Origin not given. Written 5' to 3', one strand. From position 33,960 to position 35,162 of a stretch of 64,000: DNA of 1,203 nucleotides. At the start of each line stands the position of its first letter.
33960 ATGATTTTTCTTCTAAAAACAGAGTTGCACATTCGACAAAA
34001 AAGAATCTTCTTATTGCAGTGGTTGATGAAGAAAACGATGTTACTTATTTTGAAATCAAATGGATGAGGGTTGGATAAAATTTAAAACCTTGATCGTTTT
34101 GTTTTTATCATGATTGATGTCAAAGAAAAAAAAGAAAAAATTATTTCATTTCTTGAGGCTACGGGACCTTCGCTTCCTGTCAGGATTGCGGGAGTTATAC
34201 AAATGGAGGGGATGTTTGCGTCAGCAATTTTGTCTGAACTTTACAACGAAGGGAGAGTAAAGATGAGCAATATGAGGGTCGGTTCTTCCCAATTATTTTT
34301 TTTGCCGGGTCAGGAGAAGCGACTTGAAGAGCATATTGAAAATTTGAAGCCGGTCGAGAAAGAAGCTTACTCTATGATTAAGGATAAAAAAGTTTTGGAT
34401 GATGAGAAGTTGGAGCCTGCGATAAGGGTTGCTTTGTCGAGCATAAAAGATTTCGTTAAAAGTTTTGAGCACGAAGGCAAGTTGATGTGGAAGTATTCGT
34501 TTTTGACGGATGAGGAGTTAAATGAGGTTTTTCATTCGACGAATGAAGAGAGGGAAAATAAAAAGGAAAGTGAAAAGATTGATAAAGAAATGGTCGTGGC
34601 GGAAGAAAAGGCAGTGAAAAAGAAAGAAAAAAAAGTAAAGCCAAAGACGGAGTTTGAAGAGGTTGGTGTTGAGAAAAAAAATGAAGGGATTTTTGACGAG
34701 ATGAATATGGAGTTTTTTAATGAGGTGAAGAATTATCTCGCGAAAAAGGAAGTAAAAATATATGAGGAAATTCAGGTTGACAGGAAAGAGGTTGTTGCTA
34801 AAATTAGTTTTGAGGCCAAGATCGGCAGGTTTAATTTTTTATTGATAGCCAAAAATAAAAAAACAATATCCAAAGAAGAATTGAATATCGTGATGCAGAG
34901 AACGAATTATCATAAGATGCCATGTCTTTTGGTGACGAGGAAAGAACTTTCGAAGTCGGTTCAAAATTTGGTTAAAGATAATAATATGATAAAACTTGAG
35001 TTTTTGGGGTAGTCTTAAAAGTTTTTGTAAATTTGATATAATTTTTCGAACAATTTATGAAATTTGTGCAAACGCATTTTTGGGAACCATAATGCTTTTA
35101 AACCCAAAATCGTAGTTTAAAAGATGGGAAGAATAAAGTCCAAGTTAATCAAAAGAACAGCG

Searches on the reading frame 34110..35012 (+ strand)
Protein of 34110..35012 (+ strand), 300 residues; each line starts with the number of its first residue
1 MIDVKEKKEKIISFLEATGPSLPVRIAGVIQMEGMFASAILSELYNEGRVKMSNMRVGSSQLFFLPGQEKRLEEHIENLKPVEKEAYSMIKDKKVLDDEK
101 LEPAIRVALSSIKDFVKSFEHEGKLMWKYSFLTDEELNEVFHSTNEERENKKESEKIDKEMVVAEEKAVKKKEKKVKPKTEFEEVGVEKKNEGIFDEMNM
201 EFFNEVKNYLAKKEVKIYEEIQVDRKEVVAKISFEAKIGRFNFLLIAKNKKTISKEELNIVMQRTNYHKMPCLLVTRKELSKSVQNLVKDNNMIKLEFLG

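Call 18: search_protein_families(library=pfam, proteins=[window:34110-35012:+], max_evalue=0.01)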
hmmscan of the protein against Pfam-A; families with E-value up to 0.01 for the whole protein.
window:34110-35012:+ (300 aa): 0 families

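Call 46: search_protein_families(library=pfam, proteins=[window:34110-35012:+], max_evalue=0.01)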
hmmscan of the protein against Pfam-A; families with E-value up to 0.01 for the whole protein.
window:34110-35012:+ (300 aa): 0 families

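Call 73: search_solved_structures(query=window:34110-35012:+, max_evalue=1)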
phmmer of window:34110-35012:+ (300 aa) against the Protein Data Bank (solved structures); distinct sequences matched with E-value up to 1: 1.
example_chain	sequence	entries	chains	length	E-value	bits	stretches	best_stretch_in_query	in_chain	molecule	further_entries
4yzy_A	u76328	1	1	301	0.71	12.9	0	53-133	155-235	Eukaryotic translation initiation factor 2-alpha kinase 3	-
